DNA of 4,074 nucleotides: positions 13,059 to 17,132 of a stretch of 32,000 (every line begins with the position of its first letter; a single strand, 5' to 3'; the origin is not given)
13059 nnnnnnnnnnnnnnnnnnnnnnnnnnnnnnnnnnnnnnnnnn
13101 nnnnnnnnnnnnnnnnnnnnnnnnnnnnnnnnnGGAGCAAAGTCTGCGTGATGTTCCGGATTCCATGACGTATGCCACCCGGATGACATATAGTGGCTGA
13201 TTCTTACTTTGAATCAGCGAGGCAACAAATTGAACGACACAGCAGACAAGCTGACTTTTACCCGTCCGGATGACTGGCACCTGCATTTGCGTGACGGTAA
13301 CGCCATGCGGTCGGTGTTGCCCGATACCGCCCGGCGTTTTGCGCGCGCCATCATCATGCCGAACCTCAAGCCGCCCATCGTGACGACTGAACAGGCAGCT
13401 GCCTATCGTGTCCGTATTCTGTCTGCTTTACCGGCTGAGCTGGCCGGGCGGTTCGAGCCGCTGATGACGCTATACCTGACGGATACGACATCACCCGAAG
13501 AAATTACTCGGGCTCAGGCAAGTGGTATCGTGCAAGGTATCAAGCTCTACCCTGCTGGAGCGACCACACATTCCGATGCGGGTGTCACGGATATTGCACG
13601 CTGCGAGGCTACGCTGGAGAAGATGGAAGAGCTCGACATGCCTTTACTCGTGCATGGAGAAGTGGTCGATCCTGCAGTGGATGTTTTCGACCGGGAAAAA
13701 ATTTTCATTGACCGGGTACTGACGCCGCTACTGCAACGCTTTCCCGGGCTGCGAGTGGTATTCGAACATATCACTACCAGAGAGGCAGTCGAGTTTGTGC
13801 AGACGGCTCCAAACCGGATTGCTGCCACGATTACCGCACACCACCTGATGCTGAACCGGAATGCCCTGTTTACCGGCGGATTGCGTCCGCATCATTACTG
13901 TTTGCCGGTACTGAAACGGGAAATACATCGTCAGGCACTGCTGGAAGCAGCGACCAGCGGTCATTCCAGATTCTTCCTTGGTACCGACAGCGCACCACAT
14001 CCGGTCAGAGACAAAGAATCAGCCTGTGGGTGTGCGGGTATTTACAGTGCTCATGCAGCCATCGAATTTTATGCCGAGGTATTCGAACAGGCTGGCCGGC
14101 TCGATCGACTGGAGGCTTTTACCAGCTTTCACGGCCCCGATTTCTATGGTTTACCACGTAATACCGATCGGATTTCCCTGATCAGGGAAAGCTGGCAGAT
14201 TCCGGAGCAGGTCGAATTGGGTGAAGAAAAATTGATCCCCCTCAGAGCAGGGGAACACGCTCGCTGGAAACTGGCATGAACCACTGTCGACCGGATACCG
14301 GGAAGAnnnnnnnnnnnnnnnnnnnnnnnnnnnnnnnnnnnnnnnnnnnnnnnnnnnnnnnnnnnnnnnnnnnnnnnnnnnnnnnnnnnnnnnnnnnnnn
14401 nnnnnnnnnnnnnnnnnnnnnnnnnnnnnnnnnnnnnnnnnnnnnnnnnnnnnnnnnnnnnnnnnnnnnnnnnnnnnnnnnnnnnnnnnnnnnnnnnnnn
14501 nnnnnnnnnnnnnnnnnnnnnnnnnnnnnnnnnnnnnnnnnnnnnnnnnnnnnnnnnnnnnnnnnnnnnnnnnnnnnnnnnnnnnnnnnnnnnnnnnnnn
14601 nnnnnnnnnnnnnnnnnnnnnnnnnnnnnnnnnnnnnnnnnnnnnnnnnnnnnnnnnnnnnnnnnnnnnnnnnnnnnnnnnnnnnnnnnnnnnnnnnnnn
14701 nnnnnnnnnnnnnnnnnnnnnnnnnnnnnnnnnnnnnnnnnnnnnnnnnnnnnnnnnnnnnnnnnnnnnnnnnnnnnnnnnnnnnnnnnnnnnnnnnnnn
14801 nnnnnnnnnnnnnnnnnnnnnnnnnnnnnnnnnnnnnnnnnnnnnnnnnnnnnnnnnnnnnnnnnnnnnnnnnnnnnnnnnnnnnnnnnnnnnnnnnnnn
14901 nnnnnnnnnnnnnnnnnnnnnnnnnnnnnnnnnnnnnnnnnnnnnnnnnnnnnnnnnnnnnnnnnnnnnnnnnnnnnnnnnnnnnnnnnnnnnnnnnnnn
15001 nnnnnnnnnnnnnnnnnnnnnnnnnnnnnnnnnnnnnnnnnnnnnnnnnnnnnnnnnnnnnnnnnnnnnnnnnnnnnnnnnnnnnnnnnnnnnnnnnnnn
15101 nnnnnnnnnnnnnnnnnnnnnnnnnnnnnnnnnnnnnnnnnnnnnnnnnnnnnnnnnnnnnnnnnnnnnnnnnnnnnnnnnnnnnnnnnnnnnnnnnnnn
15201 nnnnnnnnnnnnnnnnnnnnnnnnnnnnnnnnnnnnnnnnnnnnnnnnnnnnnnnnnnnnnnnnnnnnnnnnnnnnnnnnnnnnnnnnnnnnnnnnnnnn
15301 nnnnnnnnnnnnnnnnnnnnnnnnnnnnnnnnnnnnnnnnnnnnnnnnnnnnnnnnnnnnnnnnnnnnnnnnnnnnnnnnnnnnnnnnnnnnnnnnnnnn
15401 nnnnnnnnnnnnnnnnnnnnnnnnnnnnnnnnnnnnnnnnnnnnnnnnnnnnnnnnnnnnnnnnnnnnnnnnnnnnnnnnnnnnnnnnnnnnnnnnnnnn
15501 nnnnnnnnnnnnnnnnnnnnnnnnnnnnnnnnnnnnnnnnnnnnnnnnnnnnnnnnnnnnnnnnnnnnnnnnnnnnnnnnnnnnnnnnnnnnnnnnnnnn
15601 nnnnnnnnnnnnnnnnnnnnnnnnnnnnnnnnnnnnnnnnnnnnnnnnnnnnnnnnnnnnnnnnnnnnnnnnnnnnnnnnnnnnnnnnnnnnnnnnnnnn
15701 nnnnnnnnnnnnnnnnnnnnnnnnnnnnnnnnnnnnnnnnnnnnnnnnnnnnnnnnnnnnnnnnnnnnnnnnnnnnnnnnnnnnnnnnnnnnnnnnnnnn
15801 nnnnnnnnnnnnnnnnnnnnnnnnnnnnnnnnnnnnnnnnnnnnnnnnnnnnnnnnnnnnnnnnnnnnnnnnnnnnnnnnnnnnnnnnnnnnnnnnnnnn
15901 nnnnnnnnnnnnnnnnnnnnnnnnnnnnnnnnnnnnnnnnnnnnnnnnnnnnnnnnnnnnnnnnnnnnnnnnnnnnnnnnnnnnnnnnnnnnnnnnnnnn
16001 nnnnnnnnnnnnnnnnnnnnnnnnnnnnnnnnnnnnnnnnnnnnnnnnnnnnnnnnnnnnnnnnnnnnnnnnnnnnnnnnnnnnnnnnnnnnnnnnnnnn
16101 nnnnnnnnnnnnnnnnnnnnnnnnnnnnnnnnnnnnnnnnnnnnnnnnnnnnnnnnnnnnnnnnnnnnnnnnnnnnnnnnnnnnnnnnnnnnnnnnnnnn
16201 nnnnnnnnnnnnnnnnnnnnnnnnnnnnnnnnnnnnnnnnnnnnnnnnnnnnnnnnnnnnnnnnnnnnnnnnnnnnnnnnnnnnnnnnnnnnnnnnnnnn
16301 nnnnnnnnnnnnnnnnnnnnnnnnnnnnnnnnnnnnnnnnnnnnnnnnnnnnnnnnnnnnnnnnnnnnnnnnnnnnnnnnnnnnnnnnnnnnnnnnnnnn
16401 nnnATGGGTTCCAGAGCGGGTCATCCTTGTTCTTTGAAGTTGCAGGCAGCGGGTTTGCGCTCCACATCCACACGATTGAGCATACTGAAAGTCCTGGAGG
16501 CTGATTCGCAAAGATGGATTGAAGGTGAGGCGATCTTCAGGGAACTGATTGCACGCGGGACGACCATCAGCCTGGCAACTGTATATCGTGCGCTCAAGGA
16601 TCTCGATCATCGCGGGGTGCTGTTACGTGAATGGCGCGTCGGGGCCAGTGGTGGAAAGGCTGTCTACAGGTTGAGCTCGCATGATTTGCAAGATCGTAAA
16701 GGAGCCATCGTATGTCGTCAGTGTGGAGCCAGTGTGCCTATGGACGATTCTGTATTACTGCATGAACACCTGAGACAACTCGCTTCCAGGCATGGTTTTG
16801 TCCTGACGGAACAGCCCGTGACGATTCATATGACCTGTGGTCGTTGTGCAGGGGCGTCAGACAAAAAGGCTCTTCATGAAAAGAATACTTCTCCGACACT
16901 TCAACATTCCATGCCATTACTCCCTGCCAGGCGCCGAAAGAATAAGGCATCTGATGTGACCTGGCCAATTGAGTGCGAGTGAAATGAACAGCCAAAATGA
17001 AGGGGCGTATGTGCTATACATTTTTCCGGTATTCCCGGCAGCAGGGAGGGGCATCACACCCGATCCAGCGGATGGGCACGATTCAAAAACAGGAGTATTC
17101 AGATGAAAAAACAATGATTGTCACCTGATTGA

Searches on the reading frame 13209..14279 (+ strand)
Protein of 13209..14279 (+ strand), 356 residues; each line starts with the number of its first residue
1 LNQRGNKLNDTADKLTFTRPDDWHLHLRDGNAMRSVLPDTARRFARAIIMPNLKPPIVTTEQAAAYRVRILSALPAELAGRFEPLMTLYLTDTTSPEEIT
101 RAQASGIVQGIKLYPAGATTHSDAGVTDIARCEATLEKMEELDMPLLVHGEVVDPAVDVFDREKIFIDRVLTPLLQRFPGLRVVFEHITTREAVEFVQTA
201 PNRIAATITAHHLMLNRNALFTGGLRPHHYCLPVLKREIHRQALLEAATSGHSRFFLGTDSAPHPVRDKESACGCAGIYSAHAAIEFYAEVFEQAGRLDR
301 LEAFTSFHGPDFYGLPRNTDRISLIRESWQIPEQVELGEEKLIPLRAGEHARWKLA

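Call 9: search_protein_families(library=pfam, proteins=[window:13209-14279:+], max_evalue=0.01)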
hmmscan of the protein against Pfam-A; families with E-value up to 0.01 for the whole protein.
window:13209-14279:+ (356 aa): 2 families
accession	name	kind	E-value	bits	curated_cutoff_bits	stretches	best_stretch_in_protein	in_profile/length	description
PF01979.26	Amidohydro_1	-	6.4e-20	72.1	25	1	22-322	8-307/345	Amidohydrolase family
PF04909.20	Amidohydro_2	-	7.5e-06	26.3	26.4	1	64-188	63-179/289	Amidohydrolase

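Call 10: search_protein_families(library=ncbifam, proteins=[window:13209-14279:+], max_evalue=0.01)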
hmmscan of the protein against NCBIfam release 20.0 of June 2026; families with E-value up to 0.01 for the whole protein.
window:13209-14279:+ (356 aa): 15 families
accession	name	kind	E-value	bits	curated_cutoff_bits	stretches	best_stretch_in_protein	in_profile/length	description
TIGR00856.1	pyrC_dimer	equivalog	1.4e-142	474.7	292.95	1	14-355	1-340/341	dihydroorotase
TIGR00857.1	pyrC_multi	subfamily_domain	1e-11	44.5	279.05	1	44-291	71-325/412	dihydroorotase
NF002668.0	PRK02382.1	equivalog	6.7e-08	31.7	452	1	180-271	220-306/436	dihydroorotase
NF006836.0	PRK09357.1-1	equivalog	6.7e-08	31.6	538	1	174-299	219-346/432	dihydroorotase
NF006842.0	PRK09357.2-3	equivalog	1.4e-07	30.5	695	1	185-274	244-335/440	dihydroorotase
NF003271.0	PRK04250.1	equivalog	2.9e-07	29.5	405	1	184-278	205-295/407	dihydroorotase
NF006844.0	PRK09357.2-5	equivalog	3.4e-07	29.6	701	1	174-278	219-324/422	dihydroorotase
NF006559.0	PRK09060.1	equivalog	1.7e-06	26.6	482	1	180-271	227-316/444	dihydroorotase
NF006688.0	PRK09236.1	equivalog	1.5e-05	24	535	1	186-273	235-322/444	dihydroorotase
NF005751.0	PRK07575.1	equivalog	7.7e-05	21.3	529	1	185-271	230-314/440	dihydroorotase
NF006839.0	PRK09357.1-4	equivalog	9.3e-05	21.2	576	1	182-270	225-313/422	dihydroorotase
NF001541.2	PRK00369.1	equivalog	0.00015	20.4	310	1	50-289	84-301/400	dihydroorotase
NF006843.0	PRK09357.2-4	equivalog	0.00021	20.3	786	1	174-286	218-335/431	dihydroorotase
NF005614.0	PRK07369.1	equivalog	0.00039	19.3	456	1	185-251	232-299/419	dihydroorotase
NF006845.0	PRK09357.2-6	equivalog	0.00061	18.6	728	1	175-276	221-322/428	dihydroorotase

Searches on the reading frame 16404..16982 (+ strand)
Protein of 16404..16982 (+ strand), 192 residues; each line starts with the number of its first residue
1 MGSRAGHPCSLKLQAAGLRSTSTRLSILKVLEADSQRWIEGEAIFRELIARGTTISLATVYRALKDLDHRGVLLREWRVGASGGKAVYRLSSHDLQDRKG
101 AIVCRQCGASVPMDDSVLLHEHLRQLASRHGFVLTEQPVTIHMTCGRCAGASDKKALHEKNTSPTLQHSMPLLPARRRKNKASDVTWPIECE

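Call 9: search_protein_families(library=pfam, proteins=[window:16404-16982:+], max_evalue=0.01)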
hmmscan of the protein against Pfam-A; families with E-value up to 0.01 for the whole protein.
window:16404-16982:+ (192 aa): 2 families
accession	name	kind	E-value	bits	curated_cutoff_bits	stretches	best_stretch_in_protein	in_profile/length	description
PF01475.25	FUR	-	2.8e-17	63.4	23.1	1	16-140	2-119/121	Ferric uptake regulator family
PF03551.20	PadR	-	0.0012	19.3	27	1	39-90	10-65/75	Transcriptional regulator PadR-like family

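Call 10: search_protein_families(library=ncbifam, proteins=[window:16404-16982:+], max_evalue=0.01)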
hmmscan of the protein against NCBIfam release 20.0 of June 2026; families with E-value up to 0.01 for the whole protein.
window:16404-16982:+ (192 aa): 10 families
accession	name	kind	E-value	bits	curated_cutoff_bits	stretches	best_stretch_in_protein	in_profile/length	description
NF006999.0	PRK09462.1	equivalog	8e-21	74.2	146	1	12-156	7-144/148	ferric iron uptake transcriptional regulator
NF051892.1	TransRegFurBacil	equivalog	9.4e-12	45.2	220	1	12-151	11-146/149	ferric iron uptake transcriptional regulator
NF045678.1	TransRegIrrA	equivalog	1e-10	41.6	150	1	9-81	9-80/138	iron response transcriptional regulator IrrA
NF045677.1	FeRespRegIrr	equivalog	4.4e-10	39.7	170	1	12-80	3-70/127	Fur family transcriptional regulator Irr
NF052545.1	TransRegPerRClab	equivalog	2.2e-07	31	180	1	13-149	8-135/138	transcriptional regulator PerR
NF051891.1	TransRegFurHelico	equivalog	5.6e-06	26.3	200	1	12-149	17-146/148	ferric iron uptake transcriptional regulator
NF008646.0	PRK11639.1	equivalog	9.8e-06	25.4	167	1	17-151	21-149/171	zinc uptake transcriptional repressor Zur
NF047406.1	TransRegPerRTherm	equivalog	1.7e-05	25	200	1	19-149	5-126/130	manganese-dependent transcriptional regulator PerR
TIGR02018.2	his_ut_repres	equivalog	0.0011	18.4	220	1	34-81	13-61/226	histidine utilization transcriptional repressor HutC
NF053635.1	TransRegRv3488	equivalog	0.0014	18.8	140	1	28-92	11-75/98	Rv3488 family transcriptional regulator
